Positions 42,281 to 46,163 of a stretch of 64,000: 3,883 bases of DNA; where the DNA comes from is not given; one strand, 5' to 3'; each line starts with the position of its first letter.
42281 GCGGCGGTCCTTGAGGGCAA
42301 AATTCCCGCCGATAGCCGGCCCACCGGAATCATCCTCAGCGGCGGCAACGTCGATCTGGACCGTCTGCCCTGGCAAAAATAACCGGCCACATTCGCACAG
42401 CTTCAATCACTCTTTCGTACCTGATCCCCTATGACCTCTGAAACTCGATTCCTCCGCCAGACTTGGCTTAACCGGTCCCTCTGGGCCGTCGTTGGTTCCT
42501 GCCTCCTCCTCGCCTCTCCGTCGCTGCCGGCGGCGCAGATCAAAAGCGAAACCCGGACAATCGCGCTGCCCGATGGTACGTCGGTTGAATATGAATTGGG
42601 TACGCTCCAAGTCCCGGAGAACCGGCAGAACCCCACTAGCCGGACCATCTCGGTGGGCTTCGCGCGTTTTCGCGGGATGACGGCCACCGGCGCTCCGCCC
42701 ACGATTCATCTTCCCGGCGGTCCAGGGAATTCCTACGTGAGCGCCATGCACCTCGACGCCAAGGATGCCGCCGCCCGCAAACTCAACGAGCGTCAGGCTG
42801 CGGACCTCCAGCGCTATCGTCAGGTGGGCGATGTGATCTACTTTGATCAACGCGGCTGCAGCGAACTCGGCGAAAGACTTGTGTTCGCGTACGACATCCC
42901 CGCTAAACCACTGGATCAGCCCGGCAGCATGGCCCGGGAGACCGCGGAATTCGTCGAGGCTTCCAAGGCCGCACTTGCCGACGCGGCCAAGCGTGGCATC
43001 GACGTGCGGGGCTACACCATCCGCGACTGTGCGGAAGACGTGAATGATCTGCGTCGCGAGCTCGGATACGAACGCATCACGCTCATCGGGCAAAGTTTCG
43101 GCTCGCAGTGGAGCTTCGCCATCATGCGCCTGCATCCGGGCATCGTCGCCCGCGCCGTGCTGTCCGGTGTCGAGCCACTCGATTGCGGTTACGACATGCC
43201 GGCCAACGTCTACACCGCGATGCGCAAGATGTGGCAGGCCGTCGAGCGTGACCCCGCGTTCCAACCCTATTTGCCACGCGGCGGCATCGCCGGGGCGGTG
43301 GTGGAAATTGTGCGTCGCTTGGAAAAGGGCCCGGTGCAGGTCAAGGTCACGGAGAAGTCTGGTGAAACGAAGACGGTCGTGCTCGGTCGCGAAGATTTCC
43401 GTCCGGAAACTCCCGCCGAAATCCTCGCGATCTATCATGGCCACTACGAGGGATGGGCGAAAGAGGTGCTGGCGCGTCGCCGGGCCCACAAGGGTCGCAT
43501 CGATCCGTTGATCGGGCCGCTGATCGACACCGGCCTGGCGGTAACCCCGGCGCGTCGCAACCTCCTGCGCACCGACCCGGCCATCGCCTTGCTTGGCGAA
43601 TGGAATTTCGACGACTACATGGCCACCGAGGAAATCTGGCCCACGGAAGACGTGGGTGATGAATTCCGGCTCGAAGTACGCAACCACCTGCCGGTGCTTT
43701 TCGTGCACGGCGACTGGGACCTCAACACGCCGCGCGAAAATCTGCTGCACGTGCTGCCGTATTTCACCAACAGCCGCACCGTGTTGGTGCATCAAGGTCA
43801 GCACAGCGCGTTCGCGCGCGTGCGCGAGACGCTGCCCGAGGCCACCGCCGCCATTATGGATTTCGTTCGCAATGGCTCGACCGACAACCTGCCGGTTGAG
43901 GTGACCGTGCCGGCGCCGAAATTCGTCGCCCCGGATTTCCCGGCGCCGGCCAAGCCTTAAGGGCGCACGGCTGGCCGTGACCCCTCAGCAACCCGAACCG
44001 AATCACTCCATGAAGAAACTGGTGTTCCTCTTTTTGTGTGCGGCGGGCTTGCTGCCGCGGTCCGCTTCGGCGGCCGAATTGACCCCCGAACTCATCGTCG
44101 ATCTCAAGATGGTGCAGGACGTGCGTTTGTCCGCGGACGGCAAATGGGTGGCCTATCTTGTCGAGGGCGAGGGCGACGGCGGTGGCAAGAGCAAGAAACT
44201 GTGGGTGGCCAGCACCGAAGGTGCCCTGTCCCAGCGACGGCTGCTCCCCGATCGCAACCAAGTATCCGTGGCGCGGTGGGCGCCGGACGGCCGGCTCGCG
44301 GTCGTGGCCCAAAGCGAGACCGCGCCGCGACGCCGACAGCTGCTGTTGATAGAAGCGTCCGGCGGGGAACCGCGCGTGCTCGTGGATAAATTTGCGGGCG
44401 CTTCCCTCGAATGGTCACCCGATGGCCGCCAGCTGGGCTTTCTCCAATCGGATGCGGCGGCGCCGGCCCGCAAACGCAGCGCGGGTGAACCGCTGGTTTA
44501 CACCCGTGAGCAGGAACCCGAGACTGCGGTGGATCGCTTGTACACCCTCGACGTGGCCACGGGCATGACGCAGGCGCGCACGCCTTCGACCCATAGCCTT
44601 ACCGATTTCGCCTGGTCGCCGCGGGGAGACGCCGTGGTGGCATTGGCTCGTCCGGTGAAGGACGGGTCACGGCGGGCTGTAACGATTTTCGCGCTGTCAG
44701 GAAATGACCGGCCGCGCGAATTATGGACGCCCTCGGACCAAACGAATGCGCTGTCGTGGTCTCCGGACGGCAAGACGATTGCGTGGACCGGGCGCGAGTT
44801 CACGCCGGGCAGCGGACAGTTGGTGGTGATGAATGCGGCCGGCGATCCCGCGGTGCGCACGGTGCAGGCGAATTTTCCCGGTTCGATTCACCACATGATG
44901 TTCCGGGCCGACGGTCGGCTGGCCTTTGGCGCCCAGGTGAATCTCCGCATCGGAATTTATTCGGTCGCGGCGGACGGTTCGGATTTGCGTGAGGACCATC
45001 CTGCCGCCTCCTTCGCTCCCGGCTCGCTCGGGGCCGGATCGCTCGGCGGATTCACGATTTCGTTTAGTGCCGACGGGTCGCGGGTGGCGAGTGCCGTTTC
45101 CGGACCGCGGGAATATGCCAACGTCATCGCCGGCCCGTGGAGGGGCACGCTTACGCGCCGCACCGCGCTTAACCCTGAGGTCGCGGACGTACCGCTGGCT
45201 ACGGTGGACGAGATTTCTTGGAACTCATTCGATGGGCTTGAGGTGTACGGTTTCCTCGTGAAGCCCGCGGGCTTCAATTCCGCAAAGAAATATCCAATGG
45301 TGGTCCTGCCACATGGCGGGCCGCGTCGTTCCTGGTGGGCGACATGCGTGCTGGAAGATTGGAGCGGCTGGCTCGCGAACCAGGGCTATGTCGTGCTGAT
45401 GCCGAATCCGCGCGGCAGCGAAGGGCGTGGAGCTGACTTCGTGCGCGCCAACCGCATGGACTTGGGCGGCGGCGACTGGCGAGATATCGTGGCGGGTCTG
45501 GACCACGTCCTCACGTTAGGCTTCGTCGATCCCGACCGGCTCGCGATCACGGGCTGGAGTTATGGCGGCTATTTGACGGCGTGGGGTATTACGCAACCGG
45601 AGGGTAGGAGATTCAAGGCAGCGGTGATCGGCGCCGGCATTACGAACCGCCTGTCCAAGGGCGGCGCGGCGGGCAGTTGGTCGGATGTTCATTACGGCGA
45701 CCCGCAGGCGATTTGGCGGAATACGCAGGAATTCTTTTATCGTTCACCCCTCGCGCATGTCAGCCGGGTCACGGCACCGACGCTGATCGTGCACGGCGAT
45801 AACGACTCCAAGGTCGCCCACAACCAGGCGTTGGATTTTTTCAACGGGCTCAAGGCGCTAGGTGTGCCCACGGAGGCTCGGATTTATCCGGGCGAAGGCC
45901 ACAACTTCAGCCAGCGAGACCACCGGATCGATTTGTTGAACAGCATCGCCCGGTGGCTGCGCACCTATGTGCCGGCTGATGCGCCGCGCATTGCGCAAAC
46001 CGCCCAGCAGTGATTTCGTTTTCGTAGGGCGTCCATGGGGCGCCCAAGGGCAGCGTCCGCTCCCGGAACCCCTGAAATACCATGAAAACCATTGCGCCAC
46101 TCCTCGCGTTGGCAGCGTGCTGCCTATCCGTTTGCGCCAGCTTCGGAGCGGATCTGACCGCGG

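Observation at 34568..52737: GntR-centred 18-kb locus joining a siderophore-type TonB receptor and PepSY protein to enzymes for D-amino-acid, ornithine and peptide breakdown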

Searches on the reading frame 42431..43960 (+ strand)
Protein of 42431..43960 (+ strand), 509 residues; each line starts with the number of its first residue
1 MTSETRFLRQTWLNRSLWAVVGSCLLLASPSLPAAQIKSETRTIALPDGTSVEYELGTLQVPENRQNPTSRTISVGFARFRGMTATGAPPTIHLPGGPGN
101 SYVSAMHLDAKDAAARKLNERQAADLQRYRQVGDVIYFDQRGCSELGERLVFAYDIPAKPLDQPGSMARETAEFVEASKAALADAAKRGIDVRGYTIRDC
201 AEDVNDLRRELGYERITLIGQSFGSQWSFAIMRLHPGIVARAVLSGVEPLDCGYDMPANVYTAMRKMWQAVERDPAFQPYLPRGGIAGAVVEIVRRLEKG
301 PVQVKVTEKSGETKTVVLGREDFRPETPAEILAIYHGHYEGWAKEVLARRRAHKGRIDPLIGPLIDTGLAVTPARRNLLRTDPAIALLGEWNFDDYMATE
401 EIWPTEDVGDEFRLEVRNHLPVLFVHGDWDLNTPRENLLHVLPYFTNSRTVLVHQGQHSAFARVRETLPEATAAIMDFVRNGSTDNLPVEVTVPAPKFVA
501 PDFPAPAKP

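Call 3: search_protein_families(library=pfam, proteins=[window:42431-43960:+])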
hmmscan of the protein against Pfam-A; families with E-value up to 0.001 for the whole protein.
window:42431-43960:+ (509 aa): 2 families
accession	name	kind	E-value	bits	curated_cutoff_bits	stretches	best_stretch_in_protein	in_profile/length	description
PF00561.26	Abhydrolase_1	-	5.5e-10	39.8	25.8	1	94-273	6-133/245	alpha/beta hydrolase fold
PF08386.16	Abhydrolase_4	-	1.3e-05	25.7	21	1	402-485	17-97/103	TAP-like protein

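Call 5: search_protein_families(library=ncbifam, proteins=[window:42431-43960:+], max_evalue=0.00001)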
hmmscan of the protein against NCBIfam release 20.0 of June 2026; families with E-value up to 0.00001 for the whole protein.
window:42431-43960:+ (509 aa): 0 families

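Call 20: find_homologous_proteins(query=window:42431-43960:+, max_evalue=1e-20)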
Query window:42431-43960:+ (509 aa): 696 proteins with E <= 1e-20 among 8000 candidates; the best 120 are listed.
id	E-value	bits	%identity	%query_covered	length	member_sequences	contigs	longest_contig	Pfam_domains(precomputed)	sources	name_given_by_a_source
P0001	0.0e+0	1094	93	100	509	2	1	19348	PF00561.27,PF08386.17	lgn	-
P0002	6.3e-296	1000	84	100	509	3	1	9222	PF00561.27,PF08386.17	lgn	-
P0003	6.7e-266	901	78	98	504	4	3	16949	PF00561.27,PF08386.17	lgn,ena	-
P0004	8.5e-255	864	75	100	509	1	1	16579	PF00561.27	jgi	jgi:pimeloyl-ACP methyl ester carboxylesterase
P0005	6.2e-252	855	74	97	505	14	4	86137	PF00561.27,PF08386.17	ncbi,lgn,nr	ncbi:MAG: alpha/beta hydrolase [Opitutaceae bacterium]|nr:alpha/beta hydrolase [Opitutaceae bacteriu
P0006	1.8e-247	840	74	97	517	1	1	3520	PF00561.27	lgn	-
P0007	4.0e-228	776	70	98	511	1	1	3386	PF00561.27,PF08386.17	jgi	jgi:pimeloyl-ACP methyl ester carboxylesterase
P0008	6.1e-215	733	68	89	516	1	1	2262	PF00561.27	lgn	-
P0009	7.9e-210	716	66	94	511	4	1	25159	PF00561.27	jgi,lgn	-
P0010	2.4e-204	698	64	97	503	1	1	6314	PF00561.27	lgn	-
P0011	4.0e-204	697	64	93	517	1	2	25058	PF00561.27,PF08386.17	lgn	-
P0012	2.1e-201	688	63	96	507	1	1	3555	PF00561.27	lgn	-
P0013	4.6e-197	674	59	97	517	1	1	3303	PF00561.27,PF08386.17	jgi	jgi:pimeloyl-ACP methyl ester carboxylesterase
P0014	2.9e-195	668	62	92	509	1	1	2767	PF00561.27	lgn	-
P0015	8.4e-192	657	58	97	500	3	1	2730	PF00561.27,PF08386.17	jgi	jgi:pimeloyl-ACP methyl ester carboxylesterase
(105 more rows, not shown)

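Call 22: find_related_loci(query=A1, collection=genome_contigs, flank=10000)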
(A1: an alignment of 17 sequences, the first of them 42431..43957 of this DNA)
Query A1 (509 aa) in genome_contigs; peptide patterns used: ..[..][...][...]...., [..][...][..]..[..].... (x = any residue, [..] = any of these).
599 stretches matched a pattern (row limit reached: there are more); 369 encode a relative of the query (tblastn E <= 1e-3); the best 80 are kept; 79 distinct loci.
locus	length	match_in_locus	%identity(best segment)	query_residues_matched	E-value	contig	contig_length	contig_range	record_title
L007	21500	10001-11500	75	10-509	0e+0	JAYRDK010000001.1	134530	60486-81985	MAG: Lacunisphaera sp. isolate SH_SHASGE1bin.35 NODE_123_length_134530_cov_4.559973, whole genome shotgun sequence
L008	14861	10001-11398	55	34-497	2e-169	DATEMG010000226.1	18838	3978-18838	MAG TPA_asm: Blastocatellia bacterium isolate SMAG_U8936 k141_1745026, whole genome shotgun sequence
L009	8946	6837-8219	61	49-507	0e+0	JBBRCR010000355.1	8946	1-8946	MAG: Opitutales bacterium isolate Co_metawrap_2411 Cmw_2411_k141_7508267_length_8946_cov_9.0000, whole genome shotgun se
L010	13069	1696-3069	51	34-497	2e-157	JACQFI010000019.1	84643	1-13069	MAG: Planctomycetota bacterium isolate NC_groundwater_1043_Pr1_S-0.65um_64_14 Montesol18_Sp65_coassembly_scaffold_318737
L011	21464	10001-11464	50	13-494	6e-152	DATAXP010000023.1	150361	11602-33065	MAG TPA_asm: Pirellulales bacterium isolate SMAG_U5656 k141_853025, whole genome shotgun sequence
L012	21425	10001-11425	47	34-508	8e-138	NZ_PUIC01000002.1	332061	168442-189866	Caulobacter sp. CCUG 60055 caulobacter60055_0000002, whole genome shotgun sequence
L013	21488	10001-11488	74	13-508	0e+0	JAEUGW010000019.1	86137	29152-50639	MAG: Opitutaceae bacterium isolate new MAG-1 k141_2955571, whole genome shotgun sequence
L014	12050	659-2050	45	34-504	5e-130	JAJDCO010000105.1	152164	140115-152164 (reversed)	MAG: Planctomycetota bacterium isolate OFTM77 OFTM77_104, whole genome shotgun sequence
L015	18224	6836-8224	48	34-503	2e-145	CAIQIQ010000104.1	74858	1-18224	MAG: uncultured Phycisphaerales bacterium isolate AM_bin-0306 genome assembly, contig: bin-0306:104/172, whole genome sh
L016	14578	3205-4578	45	37-506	3e-120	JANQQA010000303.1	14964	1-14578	MAG: Bythopirellula sp. isolate IP29b_bin.185 k99_1436168, whole genome shotgun sequence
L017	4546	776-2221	43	26-508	3e-120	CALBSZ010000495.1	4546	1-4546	MAG TPA_asm: uncultured Planctomycetaceae bacterium isolate SRR7515931_bin.40_CONCOCT_v1.1_MAG genome assembly, contig:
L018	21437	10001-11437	43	23-508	1e-115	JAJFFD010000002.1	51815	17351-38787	MAG: Planctomycetota bacterium isolate OFTM109 OFTM109_1, whole genome shotgun sequence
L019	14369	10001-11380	41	37-501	2e-114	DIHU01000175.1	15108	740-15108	MAG TPA_asm: Akkermansiaceae bacterium UBA5688 UBA5688_contig_53243, whole genome shotgun sequence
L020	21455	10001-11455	39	17-508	1e-107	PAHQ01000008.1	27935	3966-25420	MAG: Verrucomicrobiales bacterium isolate NAT181 142591, whole genome shotgun sequence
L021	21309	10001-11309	39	49-501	3e-82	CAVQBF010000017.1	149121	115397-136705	MAG: uncultured Ignavibacteriales bacterium isolate MFD09964.bin.1.357 genome assembly, contig: contig_46817, whole geno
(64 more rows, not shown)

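Call 69: search_protein_families(library=pfam, proteins=[L007:4445-5971:+], max_evalue=1)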
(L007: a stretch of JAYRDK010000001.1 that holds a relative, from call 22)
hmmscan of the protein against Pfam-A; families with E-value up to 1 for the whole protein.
L007:4445-5971:+ (508 aa): 3 families
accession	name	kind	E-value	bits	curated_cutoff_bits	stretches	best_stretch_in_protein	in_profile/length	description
PF03806.19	ABG_transport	-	1.1e-151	506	27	1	12-502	2-499/502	AbgT putative transporter family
PF03606.21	DcuC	-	9.7e-05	21.5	23.1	1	182-453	164-427/461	C4-dicarboxylate anaerobic carrier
PF02714.20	RSN1_7TM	-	0.047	13.5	28.7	0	308-357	106-156/274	Calcium-dependent channel, 7TM region, putative phosphate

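Call 81: search_solved_structures(query=window:42431-43960:+, max_evalue=0.001)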
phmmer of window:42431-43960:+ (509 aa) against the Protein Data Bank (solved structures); distinct sequences matched with E-value up to 0.001: 0.

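Call 97: search_protein_families(library=pfam, proteins=[L009:4196-5875:-, L009:6034-6465:-, L009:508-2202:-, L009:1961-3061:+, L009:3073-3696:-], max_evalue=0.0001)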
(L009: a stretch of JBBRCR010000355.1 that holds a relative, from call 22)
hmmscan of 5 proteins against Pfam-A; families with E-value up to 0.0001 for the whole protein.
L009:4196-5875:- (559 aa): 0 families

L009:6034-6465:- (144 aa): 0 families

L009:508-2202:- (564 aa): 1 family
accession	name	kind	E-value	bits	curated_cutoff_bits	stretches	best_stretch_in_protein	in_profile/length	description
PF05448.18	AXE1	-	3.8e-06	26.4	21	1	211-372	56-207/321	Acetyl xylan esterase (AXE1)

L009:1961-3061:+ (366 aa): 1 family
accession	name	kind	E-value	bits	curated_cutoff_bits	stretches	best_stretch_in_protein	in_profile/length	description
PF00480.26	ROK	-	2.2e-24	86.9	22.9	1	60-357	30-291/294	ROK family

L009:3073-3696:- (207 aa): 0 families

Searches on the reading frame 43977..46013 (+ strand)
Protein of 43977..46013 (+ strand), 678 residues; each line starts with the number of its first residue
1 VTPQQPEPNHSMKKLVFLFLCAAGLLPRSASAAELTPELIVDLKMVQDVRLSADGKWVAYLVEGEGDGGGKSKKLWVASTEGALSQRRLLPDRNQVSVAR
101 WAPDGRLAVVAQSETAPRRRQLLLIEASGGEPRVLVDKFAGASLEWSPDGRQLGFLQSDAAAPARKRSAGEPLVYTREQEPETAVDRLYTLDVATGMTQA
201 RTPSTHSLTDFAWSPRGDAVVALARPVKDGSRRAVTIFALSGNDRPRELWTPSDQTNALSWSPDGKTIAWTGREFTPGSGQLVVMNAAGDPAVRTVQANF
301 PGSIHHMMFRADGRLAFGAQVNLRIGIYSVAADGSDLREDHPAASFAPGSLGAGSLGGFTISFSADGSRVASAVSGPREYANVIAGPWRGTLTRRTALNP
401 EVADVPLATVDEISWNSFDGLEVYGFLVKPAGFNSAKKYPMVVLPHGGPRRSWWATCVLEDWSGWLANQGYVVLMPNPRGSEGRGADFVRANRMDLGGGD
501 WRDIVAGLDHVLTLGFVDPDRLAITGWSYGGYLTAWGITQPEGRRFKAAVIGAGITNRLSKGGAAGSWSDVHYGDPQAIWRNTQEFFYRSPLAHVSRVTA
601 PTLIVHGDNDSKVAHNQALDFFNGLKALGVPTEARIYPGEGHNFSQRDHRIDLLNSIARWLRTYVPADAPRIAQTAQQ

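Call 3: search_protein_families(library=pfam, proteins=[window:43977-46013:+])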
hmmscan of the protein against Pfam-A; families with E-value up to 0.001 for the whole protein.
window:43977-46013:+ (678 aa): 9 families
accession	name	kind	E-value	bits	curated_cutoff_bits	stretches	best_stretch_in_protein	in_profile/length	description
PF00326.27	Peptidase_S9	-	1.8e-50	171.9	22.6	1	465-664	9-209/213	Prolyl oligopeptidase family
PF01738.24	DLH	-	1.9e-11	44.4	21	1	462-650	33-194/217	Dienelactone hydrolase family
PF02129.25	Peptidase_S15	-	1.5e-07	31.8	23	0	589-633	212-252/262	X-Pro dipeptidyl-peptidase (S15 family)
PF25174.1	Beta-prop_THOC3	-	2e-06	27.5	305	0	204-330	45-158/272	THOC3 beta-propeller domain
PF07676.18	PD40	-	4e-06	27.1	20.9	0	260-273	15-28/38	WD40-like Beta Propeller Repeat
PF20434.5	BD-FAE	-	4.4e-06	26.8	26.8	1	583-623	173-213/215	BD-FAE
PF05448.18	AXE1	-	4.1e-05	22.9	21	0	398-534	44-190/321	Acetyl xylan esterase (AXE1)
PF07859.19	Abhydrolase_3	-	0.00013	22.2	25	0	517-644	68-208/210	alpha/beta hydrolase fold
PF00400.38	WD40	-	0.00024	22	27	0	257-272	15-29/39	WD domain, G-beta repeat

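Call 5: search_protein_families(library=ncbifam, proteins=[window:43977-46013:+], max_evalue=0.00001)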
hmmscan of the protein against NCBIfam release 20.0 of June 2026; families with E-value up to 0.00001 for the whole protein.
window:43977-46013:+ (678 aa): 4 families
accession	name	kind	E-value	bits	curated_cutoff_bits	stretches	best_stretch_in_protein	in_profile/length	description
NF053518.1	DipepPtdsDpp5Prph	equivalog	9.4e-45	153.3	900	1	257-664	251-653/655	dipeptidyl-peptidase Dpp5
NF033523.0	lasso_peptidase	equivalog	6.6e-33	114.4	400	1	466-661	432-633/638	Atxe2 family lasso peptide isopeptidase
NF050058.1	e_dPHAscl_type1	hypoth_equivalog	1.7e-10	40.8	150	1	429-620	14-199/276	extracellular catalytic domain type 1 short-chain-length polyhydroxyalkanoate depolymerase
TIGR02800.1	propeller_TolB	equivalog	4e-08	32.6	343.15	0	188-289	305-399/418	Tol-Pal system beta propeller repeat protein TolB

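Call 80: search_solved_structures(query=window:44010-46013:+, max_evalue=1e-15)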
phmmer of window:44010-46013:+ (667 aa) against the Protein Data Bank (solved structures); distinct sequences matched with E-value up to 1e-15: 38.
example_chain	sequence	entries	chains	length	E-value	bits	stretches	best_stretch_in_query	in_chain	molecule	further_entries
8wt1_A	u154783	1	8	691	4.2e-54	187.2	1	30-654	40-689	S9 family peptidase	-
7ep9_G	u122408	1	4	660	1.2e-32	116.4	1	409-654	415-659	S9 family peptidase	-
4hxe_B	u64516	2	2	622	7.2e-28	100.5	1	407-636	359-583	Putative uncharacterized protein PH0594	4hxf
4hxg_A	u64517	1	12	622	1.9e-27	99.1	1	407-636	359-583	Putative uncharacterized protein PH0594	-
5l8s_A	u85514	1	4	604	9.6e-26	93.5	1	383-650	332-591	Amino acyl peptidase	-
2z3w_A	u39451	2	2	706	5.1e-25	91.1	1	353-651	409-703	Dipeptidyl aminopeptidase IV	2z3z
2d5l_A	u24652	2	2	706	1.3e-24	89.8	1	351-651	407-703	dipeptidyl aminopeptidase IV, putative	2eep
7px8_A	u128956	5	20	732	2.1e-24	89.1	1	407-654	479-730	Acylamino-acid-releasing enzyme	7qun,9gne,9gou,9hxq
2dcm_A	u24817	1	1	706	3.4e-24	88.4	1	351-651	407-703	dipeptidyl aminopeptidase IV, putative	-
4q1v_A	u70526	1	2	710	1e-23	86.8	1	377-650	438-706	putative dipeptidyl aminopeptidase IV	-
5yzm_A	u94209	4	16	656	2.7e-23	85.4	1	414-652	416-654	Acyl-peptide hydrolase, putative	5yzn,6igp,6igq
5yzo_A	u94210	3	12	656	7.2e-23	84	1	414-652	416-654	Acyl-peptide hydrolase, putative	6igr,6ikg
5yp1_A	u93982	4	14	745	1.5e-22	83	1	412-640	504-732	Dipeptidyl aminopeptidase 4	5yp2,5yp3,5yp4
2ecf_A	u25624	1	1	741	1.5e-22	83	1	415-637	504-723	Dipeptidyl peptidase IV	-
8hay_A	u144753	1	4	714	3.1e-22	81.9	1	393-636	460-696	btDPP4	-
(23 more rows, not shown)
